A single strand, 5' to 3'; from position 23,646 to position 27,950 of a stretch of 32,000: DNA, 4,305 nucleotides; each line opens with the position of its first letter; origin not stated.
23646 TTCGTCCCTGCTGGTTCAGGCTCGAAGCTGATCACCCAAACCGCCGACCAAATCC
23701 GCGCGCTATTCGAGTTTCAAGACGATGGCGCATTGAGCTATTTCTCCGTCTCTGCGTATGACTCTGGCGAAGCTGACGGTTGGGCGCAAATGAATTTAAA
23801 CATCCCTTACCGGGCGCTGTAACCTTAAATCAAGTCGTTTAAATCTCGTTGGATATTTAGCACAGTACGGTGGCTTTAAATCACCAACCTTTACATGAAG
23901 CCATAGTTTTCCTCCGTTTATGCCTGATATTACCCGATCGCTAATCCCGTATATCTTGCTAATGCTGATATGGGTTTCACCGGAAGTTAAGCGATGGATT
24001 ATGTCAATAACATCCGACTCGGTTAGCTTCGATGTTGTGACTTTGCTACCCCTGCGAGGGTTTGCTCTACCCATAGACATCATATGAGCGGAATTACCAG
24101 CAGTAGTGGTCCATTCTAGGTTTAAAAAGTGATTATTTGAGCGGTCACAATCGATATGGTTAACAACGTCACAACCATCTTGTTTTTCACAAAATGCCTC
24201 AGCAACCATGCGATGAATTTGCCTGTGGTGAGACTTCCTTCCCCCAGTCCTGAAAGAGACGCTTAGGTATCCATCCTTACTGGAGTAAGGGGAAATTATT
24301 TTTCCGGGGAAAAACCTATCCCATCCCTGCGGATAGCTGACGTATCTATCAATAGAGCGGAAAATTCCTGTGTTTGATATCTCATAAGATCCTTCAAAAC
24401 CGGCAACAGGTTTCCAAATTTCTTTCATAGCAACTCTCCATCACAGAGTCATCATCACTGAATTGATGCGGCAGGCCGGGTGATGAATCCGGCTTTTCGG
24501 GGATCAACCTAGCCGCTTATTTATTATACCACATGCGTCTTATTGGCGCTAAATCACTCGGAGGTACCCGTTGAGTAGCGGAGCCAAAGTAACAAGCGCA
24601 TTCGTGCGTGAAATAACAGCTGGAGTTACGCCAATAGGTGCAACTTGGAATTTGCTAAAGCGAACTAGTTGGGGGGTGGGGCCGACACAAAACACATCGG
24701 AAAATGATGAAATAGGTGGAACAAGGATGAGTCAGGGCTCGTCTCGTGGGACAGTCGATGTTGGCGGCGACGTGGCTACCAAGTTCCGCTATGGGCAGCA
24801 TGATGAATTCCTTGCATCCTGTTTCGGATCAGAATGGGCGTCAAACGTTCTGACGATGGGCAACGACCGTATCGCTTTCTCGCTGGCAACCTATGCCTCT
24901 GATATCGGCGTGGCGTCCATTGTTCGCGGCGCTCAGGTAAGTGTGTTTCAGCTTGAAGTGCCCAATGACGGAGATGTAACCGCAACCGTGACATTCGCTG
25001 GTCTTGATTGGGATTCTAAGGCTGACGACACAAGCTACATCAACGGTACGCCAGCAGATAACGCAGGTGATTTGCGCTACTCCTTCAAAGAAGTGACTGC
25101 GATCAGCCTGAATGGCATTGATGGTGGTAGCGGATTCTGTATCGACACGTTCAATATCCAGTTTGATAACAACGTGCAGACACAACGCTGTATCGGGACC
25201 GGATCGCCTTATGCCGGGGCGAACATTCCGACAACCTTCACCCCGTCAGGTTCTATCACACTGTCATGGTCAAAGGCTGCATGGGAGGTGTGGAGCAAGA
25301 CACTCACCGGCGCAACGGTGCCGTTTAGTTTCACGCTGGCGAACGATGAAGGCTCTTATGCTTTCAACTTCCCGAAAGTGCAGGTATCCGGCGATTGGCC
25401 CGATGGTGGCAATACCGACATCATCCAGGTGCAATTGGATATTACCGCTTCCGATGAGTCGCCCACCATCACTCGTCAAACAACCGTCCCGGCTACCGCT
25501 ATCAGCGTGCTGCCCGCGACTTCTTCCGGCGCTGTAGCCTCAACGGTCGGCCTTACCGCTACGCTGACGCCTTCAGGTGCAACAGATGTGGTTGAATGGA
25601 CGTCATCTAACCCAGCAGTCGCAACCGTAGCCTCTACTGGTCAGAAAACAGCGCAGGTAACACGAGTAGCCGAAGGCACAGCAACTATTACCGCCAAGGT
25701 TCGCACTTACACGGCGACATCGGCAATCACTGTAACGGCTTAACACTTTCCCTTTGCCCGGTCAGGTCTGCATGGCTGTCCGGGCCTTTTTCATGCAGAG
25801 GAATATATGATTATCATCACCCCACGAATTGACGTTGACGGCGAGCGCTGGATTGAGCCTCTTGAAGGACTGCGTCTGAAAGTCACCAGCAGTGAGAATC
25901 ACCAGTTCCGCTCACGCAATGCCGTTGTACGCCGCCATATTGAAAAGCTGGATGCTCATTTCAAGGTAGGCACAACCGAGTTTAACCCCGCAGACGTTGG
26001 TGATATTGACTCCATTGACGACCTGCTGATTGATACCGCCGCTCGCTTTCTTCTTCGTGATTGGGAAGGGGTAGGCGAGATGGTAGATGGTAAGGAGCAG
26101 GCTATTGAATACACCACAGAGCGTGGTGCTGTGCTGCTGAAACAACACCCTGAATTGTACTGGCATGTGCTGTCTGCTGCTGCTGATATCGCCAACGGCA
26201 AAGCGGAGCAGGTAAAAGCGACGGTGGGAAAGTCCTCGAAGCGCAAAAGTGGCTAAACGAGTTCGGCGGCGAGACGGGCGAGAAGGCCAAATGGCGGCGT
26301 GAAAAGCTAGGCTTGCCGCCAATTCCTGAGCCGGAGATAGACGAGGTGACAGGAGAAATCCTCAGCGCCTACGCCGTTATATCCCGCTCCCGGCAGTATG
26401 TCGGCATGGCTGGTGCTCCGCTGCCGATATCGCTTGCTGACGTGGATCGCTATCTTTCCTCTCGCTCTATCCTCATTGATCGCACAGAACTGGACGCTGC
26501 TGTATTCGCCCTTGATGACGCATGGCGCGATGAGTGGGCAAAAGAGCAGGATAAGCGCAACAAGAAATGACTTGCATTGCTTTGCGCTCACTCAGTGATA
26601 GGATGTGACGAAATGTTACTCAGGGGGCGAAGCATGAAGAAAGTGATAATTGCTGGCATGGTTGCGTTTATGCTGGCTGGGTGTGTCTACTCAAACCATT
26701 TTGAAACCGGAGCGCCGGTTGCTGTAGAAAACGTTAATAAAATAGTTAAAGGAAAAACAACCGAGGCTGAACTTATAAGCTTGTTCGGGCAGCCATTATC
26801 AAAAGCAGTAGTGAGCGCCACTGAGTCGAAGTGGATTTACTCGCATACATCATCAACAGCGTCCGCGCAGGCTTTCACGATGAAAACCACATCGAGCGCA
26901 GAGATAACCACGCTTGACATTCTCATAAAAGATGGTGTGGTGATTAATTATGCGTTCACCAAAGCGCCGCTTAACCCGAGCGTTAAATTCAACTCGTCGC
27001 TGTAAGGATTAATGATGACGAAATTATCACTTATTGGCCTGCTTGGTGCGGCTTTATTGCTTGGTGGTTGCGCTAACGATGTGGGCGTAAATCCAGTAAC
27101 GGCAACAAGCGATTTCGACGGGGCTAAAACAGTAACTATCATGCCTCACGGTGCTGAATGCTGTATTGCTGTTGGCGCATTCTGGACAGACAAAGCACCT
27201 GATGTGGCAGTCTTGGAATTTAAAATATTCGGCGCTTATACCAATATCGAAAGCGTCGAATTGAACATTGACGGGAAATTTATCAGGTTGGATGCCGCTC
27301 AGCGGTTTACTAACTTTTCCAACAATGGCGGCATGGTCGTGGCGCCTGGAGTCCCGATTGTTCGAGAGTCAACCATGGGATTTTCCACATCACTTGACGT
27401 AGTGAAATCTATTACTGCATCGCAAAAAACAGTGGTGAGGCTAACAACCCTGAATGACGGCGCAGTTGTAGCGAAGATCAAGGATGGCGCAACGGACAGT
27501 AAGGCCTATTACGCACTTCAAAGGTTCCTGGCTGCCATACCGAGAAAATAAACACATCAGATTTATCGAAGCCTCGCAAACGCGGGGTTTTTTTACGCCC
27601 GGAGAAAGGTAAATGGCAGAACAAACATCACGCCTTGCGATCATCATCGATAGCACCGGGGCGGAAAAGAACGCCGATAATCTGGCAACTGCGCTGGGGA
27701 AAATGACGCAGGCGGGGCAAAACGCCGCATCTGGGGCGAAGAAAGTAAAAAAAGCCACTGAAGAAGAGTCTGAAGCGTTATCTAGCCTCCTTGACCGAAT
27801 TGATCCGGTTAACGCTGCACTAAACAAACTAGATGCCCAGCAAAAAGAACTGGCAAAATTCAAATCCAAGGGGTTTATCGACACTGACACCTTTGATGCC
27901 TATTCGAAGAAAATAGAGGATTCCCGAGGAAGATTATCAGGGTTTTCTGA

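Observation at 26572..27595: Self-contained two-lipoprotein cassette (promoter, two genes, strong terminator) wedged between the GT chaperone and the tape measure gene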

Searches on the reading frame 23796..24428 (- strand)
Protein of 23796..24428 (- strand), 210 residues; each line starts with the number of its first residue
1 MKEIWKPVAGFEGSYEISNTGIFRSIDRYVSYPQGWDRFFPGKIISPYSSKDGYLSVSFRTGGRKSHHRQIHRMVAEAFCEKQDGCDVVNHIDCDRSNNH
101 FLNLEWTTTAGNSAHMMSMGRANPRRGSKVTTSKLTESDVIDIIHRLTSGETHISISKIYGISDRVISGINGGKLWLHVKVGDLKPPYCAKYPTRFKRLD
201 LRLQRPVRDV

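Call 5: search_protein_families(library=pfam, proteins=[window:23796-24428:-], max_evalue=0.1)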
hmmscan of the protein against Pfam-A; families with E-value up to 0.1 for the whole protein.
window:23796-24428:- (210 aa): 3 families
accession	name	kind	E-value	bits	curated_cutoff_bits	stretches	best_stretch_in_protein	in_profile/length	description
PF07463.16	NUMOD4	-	5.8e-15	55.7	23.4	1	3-60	1-49/49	NUMOD4 motif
PF13392.12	HNH_3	-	5.9e-05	23.1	24.8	1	71-113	3-45/46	HNH endonuclease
PF16939.11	Porin_6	-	0.022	14.3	27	1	46-109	177-242/282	Putative porin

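Call 91: search_protein_families(library=padloc, proteins=[window:23796-24428:-], max_evalue=0.01)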
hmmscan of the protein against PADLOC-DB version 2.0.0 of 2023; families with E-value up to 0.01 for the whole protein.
window:23796-24428:- (210 aa): 1 family
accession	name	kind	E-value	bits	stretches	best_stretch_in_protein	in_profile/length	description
PDLC03687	HEase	-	8.7e-25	85.7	1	5-140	3-124/178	homing endonuclease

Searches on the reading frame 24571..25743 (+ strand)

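Call 5: search_protein_families(library=pfam, proteins=[window:24571-25743:+], max_evalue=0.1)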
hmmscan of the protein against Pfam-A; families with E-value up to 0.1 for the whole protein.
window:24571-25743:+ (390 aa): 3 families
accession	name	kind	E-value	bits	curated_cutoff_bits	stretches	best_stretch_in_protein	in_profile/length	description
PF18906.5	Phage_tube_2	-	1.2e-26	94.3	27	1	4-293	1-266/266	Phage tail tube protein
PF02368.24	Big_2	-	4.8e-08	33.3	22.8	1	308-379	2-70/79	Bacterial Ig-like domain (group 2)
PF22359.2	Big-like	-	0.00013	22.5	27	1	342-390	4-48/48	Bacterial Ig-like domain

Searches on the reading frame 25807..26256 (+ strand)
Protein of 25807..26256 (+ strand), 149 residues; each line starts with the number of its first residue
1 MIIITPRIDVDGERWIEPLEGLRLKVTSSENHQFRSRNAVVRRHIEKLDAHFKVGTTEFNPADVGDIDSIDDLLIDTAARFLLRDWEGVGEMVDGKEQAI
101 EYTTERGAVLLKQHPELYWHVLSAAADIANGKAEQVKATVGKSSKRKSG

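Call 5: search_protein_families(library=pfam, proteins=[window:25807-26256:+], max_evalue=0.1)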
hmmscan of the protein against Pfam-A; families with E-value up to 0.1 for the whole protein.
window:25807-26256:+ (149 aa): 0 families

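Call 9: search_protein_families(library=phrogs, proteins=[window:25807-26256:+], max_evalue=0.01)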
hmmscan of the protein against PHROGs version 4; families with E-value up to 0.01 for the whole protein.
window:25807-26256:+ (149 aa): 1 family
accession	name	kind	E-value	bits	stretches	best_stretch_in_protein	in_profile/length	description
phrog_313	-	tail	1.7e-34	120.6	1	5-148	20-154/258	Tail assembly chaperone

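Call 10: search_protein_families(library=ncbifam, proteins=[window:25807-26256:+], max_evalue=0.1)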
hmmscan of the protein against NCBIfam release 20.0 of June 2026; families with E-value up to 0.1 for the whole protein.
window:25807-26256:+ (149 aa): 2 families
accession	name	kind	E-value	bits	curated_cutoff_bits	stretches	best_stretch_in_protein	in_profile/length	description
NF033530.1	lasso_PqqD_Strm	exception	0.03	14.5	70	1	100-126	5-31/78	lasso peptide biosynthesis PqqD family chaperone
TIGR02758.1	TraA_TIGR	equivalog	0.047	13.9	76.55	1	107-145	16-53/98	type IV conjugative transfer system pilin TraA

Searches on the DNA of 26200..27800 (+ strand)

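Call 4: search_dna_similar(query=window:26300-27700:+, collection=phages, mode=near, max_rows=30)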
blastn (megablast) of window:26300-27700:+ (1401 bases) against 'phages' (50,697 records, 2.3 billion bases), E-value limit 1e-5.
No match.

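Call 6: search_dna_similar(query=window:26300-27700:+, collection=ecoli_genomes, mode=near, max_rows=20)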
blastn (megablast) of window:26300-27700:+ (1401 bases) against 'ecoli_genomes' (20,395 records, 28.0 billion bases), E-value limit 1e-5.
No match.

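Call 93: search_rna_families(source=window, start=26200, end=27800, threshold=evalue, max_evalue=1)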
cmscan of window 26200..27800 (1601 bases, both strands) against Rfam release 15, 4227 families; matches with E-value up to 1: 4.
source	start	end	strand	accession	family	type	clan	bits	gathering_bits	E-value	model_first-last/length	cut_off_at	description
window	27453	27591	+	RF00195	RsmY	Gene; sRNA;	CL00106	16.8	57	0.25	1-121/121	no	RsmY RNA family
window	27453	27600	+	RF02076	STnc100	Gene; sRNA;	-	16.5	47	0.84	1-206/206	no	Gammaproteobacterial sRNA STnc100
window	27554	27607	+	RF02606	AbsR28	Gene; sRNA;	-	16.5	50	0.93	1-180/180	no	Acinetobacter sRNA 28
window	27192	27320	+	RF02897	S808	Gene; sRNA;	-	14.6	76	0.89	1-255/255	no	Staphylococcus sRNA 808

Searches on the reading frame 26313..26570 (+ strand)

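Call 5: search_protein_families(library=pfam, proteins=[window:26313-26570:+], max_evalue=0.1)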
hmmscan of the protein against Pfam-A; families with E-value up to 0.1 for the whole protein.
window:26313-26570:+ (85 aa): 1 family
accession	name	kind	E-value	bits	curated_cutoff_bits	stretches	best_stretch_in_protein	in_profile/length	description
PF23812.1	Phage_TAC_18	-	0.045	14.3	27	1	7-72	16-78/79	Phage tail assembly chaperone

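Call 9: search_protein_families(library=phrogs, proteins=[window:26313-26570:+], max_evalue=0.01)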
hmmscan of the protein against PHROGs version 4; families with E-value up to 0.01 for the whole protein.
window:26313-26570:+ (85 aa): 1 family
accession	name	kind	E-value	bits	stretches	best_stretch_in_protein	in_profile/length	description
phrog_1189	-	unknown function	9.9e-33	112.9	1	2-84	2-84/86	-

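Call 10: search_protein_families(library=ncbifam, proteins=[window:26313-26570:+], max_evalue=0.1)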
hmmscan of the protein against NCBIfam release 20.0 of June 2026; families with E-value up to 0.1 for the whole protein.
window:26313-26570:+ (85 aa): 0 families
